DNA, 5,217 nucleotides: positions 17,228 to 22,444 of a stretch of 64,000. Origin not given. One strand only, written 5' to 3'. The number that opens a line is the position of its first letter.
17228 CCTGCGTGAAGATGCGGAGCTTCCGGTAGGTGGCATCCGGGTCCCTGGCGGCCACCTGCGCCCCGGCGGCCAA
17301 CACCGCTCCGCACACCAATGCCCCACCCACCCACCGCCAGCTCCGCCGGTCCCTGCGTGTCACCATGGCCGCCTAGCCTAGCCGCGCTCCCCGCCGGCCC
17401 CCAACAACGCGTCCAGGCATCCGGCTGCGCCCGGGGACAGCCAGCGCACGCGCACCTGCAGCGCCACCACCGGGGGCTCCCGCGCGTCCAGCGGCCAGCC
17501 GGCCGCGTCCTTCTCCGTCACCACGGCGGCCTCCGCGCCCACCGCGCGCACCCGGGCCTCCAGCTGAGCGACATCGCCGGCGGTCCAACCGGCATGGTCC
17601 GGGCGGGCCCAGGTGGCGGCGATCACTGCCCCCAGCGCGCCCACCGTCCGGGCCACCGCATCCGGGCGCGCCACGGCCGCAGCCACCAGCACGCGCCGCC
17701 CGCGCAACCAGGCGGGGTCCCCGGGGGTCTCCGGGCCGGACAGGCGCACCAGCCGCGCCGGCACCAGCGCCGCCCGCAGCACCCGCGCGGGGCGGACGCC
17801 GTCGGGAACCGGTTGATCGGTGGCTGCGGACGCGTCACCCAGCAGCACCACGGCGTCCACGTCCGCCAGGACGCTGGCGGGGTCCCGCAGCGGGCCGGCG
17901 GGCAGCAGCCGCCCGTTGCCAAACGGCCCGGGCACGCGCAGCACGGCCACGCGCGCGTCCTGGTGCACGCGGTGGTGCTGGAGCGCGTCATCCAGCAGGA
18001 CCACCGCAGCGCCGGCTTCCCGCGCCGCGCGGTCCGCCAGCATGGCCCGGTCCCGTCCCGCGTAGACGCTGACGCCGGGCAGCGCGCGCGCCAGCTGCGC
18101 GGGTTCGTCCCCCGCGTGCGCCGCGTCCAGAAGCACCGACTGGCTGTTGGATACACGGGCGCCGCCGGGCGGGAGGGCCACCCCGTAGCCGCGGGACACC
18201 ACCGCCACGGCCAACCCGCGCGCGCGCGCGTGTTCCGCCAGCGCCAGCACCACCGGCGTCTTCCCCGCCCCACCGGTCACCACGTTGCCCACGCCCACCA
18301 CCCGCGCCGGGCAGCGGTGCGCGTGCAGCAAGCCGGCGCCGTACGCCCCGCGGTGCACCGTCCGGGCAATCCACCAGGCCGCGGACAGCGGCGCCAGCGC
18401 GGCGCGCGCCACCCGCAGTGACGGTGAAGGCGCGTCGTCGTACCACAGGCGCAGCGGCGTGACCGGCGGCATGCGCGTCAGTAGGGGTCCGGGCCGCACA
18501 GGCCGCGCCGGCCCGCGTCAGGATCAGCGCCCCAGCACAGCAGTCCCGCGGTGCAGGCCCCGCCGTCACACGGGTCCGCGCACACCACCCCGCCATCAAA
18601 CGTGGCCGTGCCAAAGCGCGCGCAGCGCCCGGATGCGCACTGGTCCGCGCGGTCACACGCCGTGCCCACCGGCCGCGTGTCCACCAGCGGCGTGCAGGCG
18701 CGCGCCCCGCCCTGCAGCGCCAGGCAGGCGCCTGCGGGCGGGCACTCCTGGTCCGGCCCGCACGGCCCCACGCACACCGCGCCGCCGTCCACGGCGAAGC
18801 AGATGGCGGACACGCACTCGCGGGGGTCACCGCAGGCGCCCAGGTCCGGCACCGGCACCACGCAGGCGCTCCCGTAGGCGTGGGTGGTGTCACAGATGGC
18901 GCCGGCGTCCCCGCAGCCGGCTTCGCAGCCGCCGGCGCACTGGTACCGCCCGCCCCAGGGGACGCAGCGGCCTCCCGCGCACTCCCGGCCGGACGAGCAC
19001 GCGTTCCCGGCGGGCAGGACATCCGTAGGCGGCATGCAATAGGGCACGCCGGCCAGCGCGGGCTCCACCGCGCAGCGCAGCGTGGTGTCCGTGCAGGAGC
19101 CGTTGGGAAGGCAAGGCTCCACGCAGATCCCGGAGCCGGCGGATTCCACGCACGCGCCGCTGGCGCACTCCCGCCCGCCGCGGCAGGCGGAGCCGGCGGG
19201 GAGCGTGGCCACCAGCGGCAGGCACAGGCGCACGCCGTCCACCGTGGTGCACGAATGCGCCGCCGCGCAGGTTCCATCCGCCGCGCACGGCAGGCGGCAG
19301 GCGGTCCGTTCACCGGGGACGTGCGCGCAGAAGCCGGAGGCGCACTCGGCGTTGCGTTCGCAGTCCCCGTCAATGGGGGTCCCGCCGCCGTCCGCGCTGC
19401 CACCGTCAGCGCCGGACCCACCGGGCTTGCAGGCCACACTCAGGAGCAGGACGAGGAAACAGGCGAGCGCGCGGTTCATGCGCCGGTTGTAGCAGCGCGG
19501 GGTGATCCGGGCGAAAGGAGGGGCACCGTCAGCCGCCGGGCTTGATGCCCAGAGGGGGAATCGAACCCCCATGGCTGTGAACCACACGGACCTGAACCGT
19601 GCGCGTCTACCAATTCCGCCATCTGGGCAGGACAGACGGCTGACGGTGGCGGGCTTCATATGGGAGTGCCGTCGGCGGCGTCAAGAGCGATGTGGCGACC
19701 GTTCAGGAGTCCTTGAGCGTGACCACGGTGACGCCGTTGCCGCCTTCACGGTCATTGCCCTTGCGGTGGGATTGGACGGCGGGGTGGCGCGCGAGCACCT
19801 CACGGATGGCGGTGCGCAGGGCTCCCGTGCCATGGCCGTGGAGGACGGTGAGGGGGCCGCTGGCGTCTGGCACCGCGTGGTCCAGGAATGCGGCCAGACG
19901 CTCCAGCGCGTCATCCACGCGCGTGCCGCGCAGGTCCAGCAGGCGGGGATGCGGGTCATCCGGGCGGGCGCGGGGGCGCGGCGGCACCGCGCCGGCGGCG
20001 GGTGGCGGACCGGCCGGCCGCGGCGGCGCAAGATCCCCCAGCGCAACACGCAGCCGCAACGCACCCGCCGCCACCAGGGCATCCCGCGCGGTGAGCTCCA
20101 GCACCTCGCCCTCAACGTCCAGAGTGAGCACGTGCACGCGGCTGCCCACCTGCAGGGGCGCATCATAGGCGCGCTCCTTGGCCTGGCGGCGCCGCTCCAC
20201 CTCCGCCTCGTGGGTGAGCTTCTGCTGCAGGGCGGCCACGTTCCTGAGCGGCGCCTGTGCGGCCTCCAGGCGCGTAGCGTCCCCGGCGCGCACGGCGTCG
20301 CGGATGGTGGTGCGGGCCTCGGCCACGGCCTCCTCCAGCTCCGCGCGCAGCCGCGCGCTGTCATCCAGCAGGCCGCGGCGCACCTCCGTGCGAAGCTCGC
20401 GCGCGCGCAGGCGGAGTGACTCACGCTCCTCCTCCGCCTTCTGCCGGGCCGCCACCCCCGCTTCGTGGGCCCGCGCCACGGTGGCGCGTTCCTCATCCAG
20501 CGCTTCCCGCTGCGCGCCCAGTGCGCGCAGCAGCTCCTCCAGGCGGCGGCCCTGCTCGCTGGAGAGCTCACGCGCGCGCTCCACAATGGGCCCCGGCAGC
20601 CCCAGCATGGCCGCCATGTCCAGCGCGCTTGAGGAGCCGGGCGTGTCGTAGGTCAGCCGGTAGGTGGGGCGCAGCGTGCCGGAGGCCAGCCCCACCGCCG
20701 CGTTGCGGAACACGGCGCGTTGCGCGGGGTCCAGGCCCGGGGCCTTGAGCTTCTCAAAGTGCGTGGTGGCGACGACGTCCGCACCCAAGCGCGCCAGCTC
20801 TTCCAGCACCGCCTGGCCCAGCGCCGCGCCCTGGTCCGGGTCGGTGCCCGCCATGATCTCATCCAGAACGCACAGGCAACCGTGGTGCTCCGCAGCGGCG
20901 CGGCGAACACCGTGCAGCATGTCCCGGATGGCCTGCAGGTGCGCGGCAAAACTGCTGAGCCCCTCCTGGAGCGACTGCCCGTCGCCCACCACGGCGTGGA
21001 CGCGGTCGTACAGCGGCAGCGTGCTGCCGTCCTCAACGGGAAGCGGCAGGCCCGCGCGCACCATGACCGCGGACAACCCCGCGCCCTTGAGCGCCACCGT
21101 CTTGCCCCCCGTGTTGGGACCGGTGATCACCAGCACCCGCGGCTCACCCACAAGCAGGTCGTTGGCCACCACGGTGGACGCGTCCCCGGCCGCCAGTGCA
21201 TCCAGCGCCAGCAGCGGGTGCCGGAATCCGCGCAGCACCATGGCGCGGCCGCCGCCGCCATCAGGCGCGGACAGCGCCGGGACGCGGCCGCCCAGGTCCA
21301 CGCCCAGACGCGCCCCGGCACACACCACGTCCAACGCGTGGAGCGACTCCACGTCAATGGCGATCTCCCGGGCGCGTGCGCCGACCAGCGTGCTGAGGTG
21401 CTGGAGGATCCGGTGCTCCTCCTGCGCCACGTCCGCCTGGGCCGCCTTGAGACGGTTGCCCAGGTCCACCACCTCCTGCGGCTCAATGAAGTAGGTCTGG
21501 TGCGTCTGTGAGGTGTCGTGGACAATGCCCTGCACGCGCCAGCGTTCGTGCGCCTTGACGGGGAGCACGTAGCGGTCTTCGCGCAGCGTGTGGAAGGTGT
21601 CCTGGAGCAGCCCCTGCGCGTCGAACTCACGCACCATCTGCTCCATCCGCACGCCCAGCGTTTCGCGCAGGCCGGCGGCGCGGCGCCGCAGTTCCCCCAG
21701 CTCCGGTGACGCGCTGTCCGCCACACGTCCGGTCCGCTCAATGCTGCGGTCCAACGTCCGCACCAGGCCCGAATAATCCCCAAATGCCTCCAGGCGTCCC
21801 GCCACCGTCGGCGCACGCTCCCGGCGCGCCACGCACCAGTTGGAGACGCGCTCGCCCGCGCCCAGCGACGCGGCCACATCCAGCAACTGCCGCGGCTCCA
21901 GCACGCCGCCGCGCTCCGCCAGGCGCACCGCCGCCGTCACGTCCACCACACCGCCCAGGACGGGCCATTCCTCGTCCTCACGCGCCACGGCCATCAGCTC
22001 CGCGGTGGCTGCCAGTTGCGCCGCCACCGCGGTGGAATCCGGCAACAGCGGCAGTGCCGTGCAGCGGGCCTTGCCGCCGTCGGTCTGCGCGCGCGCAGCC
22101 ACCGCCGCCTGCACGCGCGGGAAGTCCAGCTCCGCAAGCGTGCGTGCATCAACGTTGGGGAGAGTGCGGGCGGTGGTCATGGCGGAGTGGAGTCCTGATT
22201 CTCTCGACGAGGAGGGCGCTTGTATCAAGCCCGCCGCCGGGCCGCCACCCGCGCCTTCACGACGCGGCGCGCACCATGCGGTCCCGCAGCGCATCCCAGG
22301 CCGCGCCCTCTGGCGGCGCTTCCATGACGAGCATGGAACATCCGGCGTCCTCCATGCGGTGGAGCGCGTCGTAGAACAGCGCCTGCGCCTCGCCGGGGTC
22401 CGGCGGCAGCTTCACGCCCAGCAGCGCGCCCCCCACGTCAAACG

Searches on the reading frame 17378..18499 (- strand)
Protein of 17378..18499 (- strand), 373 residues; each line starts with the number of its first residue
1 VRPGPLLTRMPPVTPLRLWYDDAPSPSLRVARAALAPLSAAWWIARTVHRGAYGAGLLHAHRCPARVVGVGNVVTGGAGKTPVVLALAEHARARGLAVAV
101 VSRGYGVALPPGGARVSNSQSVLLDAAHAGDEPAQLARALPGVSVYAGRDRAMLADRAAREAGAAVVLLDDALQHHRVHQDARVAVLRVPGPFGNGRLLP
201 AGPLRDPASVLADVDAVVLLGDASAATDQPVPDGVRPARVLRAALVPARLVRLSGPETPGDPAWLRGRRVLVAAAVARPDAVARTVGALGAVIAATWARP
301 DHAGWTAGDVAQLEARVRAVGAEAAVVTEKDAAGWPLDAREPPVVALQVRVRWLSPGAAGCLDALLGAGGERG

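Call 6: search_protein_families(library=pfam, proteins=[window:17378-18499:-], max_evalue=0.01)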
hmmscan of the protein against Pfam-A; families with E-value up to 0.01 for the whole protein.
window:17378-18499:- (373 aa): 1 family
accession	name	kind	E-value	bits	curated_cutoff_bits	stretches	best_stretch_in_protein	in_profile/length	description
PF02606.20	LpxK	-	1.6e-73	248.1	27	1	32-356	2-317/328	Tetraacyldisaccharide-1-P 4'-kinase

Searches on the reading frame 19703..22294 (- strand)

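Call 27: search_protein_families(library=pfam, proteins=[window:19703-22294:-], max_evalue=0.0001)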
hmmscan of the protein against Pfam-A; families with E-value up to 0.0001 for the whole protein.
window:19703-22294:- (863 aa): 3 families
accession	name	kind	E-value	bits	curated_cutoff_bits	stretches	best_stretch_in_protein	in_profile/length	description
PF01713.27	Smr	-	6.5e-22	77.9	25.7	1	786-861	1-77/77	Smr domain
PF00488.27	MutS_V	-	2.1e-20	74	30.2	1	388-579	1-185/188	MutS domain V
PF20297.4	MSSS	-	1.1e-07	31.9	26.8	1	716-755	1-42/42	MutS2 and Smr-associated SH3 domain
